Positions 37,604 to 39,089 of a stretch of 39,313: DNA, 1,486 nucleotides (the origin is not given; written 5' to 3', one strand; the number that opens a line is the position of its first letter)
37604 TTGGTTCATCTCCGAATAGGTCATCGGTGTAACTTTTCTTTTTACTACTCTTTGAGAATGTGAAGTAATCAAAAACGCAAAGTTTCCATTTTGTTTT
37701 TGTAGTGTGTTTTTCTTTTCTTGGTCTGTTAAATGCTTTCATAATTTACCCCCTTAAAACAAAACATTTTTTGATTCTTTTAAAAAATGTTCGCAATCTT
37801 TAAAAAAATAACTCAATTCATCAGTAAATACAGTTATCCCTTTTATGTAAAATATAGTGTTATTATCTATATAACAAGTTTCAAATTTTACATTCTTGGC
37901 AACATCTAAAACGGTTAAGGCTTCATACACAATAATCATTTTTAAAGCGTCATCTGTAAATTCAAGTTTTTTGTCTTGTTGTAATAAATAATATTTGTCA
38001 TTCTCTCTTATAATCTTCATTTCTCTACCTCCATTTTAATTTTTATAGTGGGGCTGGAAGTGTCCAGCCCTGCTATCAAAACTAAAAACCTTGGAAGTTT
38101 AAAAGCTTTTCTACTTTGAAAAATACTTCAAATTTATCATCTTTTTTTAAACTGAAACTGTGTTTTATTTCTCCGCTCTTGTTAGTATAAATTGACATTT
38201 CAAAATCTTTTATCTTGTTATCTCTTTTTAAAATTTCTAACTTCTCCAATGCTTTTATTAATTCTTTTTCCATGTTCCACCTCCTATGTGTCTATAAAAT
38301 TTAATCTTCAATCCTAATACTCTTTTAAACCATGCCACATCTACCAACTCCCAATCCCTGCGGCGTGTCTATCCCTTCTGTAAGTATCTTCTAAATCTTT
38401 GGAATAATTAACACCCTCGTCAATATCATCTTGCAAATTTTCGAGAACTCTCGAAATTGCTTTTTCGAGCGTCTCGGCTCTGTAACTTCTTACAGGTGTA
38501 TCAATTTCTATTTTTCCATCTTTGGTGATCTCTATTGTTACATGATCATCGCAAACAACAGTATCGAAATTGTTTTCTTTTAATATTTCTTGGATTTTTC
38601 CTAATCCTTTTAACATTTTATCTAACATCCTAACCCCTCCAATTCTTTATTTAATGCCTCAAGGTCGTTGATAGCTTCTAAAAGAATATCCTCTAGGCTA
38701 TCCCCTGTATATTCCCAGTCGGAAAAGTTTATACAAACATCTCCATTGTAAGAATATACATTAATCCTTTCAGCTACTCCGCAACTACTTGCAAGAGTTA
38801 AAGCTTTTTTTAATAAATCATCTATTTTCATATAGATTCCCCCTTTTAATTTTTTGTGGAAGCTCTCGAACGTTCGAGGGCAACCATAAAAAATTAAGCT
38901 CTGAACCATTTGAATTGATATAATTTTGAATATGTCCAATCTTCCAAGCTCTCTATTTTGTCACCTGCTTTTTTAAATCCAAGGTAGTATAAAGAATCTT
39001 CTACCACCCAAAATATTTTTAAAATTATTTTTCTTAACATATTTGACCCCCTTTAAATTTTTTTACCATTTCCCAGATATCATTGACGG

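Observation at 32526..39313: Plasmid-maintenance block inside a phage genome: probable phage-plasmid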

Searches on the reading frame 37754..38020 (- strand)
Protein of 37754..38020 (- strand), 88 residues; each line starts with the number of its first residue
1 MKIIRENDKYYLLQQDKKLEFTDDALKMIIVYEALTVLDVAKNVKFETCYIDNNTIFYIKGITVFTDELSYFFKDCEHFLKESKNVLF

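Call 5: search_protein_families(library=pfam, max_evalue=0.1, proteins=[window:37754-38020:-])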
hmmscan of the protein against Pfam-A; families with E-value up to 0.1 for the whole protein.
window:37754-38020:- (88 aa): 1 family
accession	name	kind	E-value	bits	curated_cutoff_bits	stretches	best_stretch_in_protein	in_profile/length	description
PF18641.6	LidA_Long_CC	-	0.093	13.1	26.5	0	2-20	93-111/177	LidA long coiled-coil domain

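Call 6: search_protein_families(library=phrogs, max_evalue=0.01, proteins=[window:37754-38020:-])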
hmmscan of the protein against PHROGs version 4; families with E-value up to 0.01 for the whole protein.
window:37754-38020:- (88 aa): 0 families

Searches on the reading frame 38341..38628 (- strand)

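Call 5: search_protein_families(library=pfam, max_evalue=0.1, proteins=[window:38341-38628:-])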
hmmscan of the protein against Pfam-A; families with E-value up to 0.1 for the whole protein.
window:38341-38628:- (95 aa): 1 family
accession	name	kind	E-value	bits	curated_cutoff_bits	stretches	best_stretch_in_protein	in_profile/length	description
PF02575.21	YbaB_DNA_bd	-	0.0045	17.6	25.5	1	3-71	5-77/91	YbaB/EbfC DNA-binding family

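Call 6: search_protein_families(library=phrogs, max_evalue=0.01, proteins=[window:38341-38628:-])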
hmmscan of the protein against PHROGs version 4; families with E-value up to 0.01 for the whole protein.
window:38341-38628:- (95 aa): 1 family
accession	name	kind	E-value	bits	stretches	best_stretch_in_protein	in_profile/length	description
phrog_23231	-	unknown function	0.0034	18.3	1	11-84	55-125/159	-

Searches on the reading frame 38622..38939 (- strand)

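Call 5: search_protein_families(library=pfam, max_evalue=0.1, proteins=[window:38622-38939:-])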
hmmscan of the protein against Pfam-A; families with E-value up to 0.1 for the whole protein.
window:38622-38939:- (105 aa): 1 family
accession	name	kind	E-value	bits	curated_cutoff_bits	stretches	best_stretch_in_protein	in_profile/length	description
PF01216.23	Calsequestrin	-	0.0051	16.4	27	1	44-100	102-158/386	Calsequestrin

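Call 6: search_protein_families(library=phrogs, max_evalue=0.01, proteins=[window:38622-38939:-])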
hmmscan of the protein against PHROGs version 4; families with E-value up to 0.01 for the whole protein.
window:38622-38939:- (105 aa): 0 families
